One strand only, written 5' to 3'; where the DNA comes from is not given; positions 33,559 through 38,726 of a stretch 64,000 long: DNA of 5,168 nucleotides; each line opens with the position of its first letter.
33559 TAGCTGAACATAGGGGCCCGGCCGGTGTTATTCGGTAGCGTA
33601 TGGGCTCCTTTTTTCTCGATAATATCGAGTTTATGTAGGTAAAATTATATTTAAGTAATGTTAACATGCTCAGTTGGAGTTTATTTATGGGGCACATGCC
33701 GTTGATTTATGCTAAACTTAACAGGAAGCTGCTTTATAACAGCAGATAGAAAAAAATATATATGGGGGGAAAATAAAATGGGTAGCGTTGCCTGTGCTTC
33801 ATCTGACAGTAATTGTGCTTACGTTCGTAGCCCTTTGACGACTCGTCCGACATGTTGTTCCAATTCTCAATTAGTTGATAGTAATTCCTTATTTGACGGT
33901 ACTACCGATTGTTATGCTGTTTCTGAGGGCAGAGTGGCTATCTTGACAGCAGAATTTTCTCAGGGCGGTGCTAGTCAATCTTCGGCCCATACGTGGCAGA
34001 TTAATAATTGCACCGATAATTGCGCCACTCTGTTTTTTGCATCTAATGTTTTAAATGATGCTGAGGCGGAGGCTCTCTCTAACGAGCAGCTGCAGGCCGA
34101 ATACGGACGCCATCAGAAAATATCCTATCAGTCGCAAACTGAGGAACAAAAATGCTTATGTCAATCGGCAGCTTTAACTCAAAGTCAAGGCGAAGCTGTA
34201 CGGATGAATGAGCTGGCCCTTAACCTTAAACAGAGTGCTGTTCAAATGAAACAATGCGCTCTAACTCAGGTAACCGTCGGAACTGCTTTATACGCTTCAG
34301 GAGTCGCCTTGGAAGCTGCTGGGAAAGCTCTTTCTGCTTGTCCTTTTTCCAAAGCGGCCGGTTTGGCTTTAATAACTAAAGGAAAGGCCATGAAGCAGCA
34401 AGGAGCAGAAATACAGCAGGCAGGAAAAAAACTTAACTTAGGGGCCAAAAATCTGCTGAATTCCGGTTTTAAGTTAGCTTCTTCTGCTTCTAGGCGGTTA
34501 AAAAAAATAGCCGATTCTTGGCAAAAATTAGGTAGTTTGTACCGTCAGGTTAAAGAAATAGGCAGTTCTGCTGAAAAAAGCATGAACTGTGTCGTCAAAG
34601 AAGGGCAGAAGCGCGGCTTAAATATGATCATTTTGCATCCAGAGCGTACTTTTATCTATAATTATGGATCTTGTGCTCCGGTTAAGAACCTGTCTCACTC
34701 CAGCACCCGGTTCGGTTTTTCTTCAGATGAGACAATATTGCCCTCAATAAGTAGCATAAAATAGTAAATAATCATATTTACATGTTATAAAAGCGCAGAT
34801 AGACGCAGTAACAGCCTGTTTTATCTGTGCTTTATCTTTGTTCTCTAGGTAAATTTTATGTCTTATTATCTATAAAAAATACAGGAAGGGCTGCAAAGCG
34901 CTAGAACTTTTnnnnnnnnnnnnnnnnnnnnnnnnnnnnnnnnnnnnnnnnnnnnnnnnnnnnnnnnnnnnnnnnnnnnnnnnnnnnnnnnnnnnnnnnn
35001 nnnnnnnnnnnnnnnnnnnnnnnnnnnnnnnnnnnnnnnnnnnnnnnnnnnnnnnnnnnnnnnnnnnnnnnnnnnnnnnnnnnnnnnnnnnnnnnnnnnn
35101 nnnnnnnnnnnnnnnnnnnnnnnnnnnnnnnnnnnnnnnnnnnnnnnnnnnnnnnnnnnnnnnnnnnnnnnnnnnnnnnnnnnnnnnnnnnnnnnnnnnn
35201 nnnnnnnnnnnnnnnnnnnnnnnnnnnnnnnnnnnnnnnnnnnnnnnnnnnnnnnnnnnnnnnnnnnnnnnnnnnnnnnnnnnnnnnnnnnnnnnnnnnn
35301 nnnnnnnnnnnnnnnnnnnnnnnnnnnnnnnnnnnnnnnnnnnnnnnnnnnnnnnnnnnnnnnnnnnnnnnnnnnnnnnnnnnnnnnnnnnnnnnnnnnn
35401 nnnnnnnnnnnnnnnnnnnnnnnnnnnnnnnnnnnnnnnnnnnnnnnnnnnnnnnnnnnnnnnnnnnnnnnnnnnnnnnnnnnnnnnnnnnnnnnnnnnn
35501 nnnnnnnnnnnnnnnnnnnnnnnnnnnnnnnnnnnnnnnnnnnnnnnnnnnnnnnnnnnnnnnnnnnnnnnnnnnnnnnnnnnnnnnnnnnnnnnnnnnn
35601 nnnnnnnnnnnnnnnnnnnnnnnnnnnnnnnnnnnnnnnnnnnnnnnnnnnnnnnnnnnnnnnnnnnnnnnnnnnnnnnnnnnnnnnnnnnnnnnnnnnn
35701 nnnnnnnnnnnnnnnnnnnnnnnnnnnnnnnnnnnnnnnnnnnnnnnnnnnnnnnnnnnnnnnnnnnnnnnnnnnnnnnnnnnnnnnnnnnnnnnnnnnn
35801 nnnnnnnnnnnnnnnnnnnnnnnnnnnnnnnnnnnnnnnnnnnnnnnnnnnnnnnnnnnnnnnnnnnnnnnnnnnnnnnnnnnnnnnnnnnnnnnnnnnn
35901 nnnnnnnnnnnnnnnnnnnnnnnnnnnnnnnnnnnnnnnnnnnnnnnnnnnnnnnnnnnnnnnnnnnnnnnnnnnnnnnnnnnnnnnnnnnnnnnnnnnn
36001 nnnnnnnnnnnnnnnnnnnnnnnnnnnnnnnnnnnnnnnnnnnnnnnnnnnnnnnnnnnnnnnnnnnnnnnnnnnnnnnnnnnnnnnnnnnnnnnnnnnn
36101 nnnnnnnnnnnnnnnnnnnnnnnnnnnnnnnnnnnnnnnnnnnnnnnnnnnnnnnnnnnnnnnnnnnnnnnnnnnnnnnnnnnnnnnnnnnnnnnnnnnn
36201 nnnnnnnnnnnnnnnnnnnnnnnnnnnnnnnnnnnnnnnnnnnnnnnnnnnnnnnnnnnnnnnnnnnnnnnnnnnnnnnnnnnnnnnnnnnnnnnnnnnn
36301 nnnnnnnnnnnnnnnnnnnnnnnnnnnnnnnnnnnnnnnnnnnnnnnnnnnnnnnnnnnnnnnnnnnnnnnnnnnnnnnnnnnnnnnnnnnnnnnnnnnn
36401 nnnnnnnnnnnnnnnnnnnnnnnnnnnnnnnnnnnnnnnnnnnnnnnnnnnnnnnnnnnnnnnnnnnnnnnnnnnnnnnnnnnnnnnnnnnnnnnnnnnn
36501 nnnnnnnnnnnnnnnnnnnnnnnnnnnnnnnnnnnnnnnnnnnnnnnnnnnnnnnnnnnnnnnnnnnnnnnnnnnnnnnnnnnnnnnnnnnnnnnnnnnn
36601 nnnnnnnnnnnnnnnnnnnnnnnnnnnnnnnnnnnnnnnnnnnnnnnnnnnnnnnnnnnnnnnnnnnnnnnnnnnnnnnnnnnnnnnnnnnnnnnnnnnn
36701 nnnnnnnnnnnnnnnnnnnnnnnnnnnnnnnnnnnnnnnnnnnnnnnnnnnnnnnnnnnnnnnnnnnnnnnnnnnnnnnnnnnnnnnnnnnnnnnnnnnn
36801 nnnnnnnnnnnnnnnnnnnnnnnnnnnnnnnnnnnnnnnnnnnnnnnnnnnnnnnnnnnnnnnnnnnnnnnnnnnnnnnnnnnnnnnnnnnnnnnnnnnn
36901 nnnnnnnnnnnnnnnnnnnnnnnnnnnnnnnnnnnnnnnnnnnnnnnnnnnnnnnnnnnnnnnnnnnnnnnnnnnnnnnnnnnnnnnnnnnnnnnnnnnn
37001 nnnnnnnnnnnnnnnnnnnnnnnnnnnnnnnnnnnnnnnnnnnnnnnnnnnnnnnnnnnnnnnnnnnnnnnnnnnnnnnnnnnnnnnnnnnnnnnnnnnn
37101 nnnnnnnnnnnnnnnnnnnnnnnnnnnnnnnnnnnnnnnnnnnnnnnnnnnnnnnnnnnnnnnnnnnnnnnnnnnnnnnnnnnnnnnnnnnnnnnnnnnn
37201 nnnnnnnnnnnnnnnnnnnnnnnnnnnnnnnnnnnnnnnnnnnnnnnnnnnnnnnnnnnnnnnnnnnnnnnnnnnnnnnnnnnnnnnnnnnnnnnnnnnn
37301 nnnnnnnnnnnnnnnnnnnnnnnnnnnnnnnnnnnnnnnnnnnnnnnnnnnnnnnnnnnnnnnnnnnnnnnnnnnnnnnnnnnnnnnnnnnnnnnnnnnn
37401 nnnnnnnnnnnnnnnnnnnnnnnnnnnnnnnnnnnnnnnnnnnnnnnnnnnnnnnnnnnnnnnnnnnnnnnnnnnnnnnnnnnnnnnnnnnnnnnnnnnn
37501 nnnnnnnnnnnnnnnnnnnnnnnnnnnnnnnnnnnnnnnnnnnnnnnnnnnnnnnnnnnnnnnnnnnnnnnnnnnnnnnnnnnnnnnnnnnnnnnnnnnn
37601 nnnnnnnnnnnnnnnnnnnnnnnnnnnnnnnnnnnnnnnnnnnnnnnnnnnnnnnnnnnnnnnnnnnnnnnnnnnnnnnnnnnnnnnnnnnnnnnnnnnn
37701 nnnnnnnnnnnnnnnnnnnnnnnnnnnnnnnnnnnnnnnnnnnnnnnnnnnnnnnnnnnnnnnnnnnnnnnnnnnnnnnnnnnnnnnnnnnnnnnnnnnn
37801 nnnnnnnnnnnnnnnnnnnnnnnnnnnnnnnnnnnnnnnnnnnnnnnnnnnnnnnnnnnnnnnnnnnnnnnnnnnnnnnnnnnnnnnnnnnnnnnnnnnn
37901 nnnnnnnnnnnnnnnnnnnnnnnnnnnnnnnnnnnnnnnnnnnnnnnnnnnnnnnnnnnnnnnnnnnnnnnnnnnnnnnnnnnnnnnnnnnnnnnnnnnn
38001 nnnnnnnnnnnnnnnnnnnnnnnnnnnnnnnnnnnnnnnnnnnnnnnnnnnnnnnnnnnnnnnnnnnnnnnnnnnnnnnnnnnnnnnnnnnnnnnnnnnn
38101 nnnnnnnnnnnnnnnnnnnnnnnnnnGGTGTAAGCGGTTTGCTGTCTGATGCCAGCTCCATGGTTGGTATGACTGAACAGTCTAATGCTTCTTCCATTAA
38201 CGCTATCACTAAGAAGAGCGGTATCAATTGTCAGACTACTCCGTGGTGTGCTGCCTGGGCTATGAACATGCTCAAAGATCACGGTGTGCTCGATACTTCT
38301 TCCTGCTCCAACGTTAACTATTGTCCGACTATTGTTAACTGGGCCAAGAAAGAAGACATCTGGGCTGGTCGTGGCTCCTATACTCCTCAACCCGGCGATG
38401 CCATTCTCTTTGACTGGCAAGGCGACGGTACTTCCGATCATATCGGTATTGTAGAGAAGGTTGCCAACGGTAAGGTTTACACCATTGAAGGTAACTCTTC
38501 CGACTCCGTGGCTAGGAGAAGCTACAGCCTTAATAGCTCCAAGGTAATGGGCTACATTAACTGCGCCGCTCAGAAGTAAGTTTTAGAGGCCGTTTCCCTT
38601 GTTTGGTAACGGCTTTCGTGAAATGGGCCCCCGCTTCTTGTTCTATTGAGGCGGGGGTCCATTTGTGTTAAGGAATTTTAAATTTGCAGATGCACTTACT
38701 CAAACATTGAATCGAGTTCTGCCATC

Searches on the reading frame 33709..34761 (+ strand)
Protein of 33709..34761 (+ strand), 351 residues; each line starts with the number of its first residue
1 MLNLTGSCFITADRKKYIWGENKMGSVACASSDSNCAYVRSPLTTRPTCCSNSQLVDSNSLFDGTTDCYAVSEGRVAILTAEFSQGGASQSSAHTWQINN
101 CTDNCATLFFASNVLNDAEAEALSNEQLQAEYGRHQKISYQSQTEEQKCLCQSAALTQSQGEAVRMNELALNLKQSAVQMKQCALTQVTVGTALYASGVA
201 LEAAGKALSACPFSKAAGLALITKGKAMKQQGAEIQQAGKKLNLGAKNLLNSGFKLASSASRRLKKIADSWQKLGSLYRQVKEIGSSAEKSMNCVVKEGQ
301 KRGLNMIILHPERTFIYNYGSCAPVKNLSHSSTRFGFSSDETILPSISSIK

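Call 4: search_protein_families(library=pfam, proteins=[window:33709-34761:+], max_evalue=1)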
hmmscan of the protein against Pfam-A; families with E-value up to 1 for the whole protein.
window:33709-34761:+ (351 aa): 0 families

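Call 5: search_protein_families(library=ncbifam, proteins=[window:33709-34761:+], max_evalue=0.1)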
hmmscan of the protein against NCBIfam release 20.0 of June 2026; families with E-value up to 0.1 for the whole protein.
window:33709-34761:+ (351 aa): 0 families

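Call 6: search_protein_families(library=phrogs, proteins=[window:33709-34761:+], max_evalue=0.1)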
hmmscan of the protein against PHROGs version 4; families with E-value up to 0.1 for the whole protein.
window:33709-34761:+ (351 aa): 0 families

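Call 84: search_protein_families(library=padloc, proteins=[window:33709-34761:+], max_evalue=0.01)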
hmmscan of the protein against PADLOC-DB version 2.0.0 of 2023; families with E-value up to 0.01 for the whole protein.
window:33709-34761:+ (351 aa): 0 families

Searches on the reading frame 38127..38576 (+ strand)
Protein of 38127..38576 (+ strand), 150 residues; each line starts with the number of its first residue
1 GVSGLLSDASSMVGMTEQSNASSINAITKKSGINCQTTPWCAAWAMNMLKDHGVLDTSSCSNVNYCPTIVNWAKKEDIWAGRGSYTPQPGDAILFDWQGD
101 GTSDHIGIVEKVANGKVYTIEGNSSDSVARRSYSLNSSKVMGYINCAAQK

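Call 94: find_related_loci(query=A6, collection=metagenome_contigs, flank=5000)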
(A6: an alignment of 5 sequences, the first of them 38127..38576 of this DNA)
Query A6 (150 aa) in metagenome_contigs; peptide patterns used: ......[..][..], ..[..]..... (x = any residue, [..] = any of these).
600 stretches matched a pattern (row limit reached: there are more); 234 encode a relative of the query (tblastn E <= 1e-3); the best 80 are kept; 80 distinct loci.
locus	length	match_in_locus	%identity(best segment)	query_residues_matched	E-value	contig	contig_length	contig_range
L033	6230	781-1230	93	1-150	6e-96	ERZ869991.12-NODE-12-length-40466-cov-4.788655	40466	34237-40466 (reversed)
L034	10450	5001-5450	92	1-150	7e-95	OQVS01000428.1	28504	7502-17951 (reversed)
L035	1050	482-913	69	1-144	2e-76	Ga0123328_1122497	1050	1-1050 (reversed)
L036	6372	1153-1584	65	1-144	7e-66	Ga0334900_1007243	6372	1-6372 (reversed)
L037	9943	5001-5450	66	1-150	2e-68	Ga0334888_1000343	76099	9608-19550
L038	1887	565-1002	65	1-146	1e-65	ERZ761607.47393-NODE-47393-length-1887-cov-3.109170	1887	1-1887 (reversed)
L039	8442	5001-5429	63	1-144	1e-60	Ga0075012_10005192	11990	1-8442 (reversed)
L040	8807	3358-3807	59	1-150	2e-59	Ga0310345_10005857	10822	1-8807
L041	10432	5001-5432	56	1-144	9e-56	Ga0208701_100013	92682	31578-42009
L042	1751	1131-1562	56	1-144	7e-57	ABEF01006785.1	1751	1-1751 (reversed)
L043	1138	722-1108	62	15-144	3e-57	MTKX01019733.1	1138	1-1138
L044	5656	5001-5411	39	4-143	2e-27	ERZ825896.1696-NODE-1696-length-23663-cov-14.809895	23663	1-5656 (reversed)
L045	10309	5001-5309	46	40-143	2e-27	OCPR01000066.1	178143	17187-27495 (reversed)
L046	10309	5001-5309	46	40-143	5e-27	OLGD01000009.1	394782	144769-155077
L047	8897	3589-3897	46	40-143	5e-27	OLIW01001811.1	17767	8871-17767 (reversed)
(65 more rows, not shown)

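Call 97: search_protein_families(library=pfam, proteins=[L037:3333-4196:+, L037:4383-5447:+, L037:5540-6436:+, L033:1419-2351:+, L039:4590-5438:+, L040:3046-3813:+, L041:4554-5540:+, L039:3603-4460:+, L041:5675-6913:+, L033:97-1227:+], max_evalue=0.1)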
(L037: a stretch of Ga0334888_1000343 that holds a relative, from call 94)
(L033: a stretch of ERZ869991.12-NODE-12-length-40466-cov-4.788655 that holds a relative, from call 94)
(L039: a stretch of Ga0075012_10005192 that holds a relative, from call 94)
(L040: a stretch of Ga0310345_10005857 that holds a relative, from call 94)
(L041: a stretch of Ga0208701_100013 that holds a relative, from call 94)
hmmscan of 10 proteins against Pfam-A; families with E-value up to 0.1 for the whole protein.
L037:3333-4196:+ (288 aa): 3 families
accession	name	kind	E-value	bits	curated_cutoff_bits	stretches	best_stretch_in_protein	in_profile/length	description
PF05257.22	CHAP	-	1.7e-12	48.1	26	1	180-266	5-81/81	CHAP domain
PF04108.17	ATG17_like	-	0.034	14.1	43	1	77-119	102-144/355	Autophagy protein ATG17-like domain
PF12671.13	Amidase_6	-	0.043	14.3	23.2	1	229-275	102-149/163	Putative amidase domain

L037:4383-5447:+ (355 aa): 3 families
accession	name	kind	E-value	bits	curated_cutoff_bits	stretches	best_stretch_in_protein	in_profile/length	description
PF05257.22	CHAP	-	3e-12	47.3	26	1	243-329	5-81/81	CHAP domain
PF01391.23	Collagen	-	8.2e-07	29.1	27.2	1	13-67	4-58/60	Collagen triple helix repeat (20 copies)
PF12671.13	Amidase_6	-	0.03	14.9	23.2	1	293-336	103-147/163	Putative amidase domain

L037:5540-6436:+ (299 aa): 3 families
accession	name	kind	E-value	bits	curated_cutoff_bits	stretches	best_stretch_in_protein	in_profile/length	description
PF00877.26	NLPC_P60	-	9.1e-20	71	23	1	184-285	1-92/105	NlpC/P60 family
PF05382.19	Amidase_5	-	7.7e-06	26.3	21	1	191-283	23-117/142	Bacteriophage peptidoglycan hydrolase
PF05708.18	Peptidase_C92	-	0.0001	22.8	27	1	165-217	73-128/166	Permuted papain-like amidase enzyme, YaeF/YiiX, C92 family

L033:1419-2351:+ (311 aa): 0 families

L039:4590-5438:+ (283 aa): 2 families
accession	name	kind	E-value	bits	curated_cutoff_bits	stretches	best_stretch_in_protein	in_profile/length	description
PF05257.22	CHAP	-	1.7e-13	51.3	26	1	172-259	3-81/81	CHAP domain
PF12671.13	Amidase_6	-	0.071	13.6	23.2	0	223-267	103-148/163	Putative amidase domain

L040:3046-3813:+ (256 aa): 2 families
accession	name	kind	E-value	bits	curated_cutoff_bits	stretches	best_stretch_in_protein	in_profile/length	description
PF05257.22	CHAP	-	6e-14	52.7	26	1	140-227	4-81/81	CHAP domain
PF12671.13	Amidase_6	-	0.013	16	23.2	1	190-236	102-149/163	Putative amidase domain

L041:4554-5540:+ (329 aa): 2 families
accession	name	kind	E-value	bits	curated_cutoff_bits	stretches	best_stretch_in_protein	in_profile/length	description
PF05257.22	CHAP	-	1.7e-12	48.1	26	1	185-272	4-81/81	CHAP domain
PF12671.13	Amidase_6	-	0.0065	17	23.2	1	234-282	101-150/163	Putative amidase domain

L039:3603-4460:+ (286 aa): 1 family
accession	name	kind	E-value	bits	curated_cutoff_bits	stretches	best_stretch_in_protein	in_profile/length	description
PF18626.7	Gln_deamidase_2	-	3.5e-24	85.5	25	1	113-220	2-106/106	Glutaminase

L041:5675-6913:+ (413 aa): 0 families

L033:97-1227:+ (377 aa): 2 families
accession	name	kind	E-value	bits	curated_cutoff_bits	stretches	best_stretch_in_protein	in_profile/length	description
PF05257.22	CHAP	-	7e-13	49.3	26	1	265-351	5-81/81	CHAP domain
PF12671.13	Amidase_6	-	0.0092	16.5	23.2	1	315-359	103-148/163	Putative amidase domain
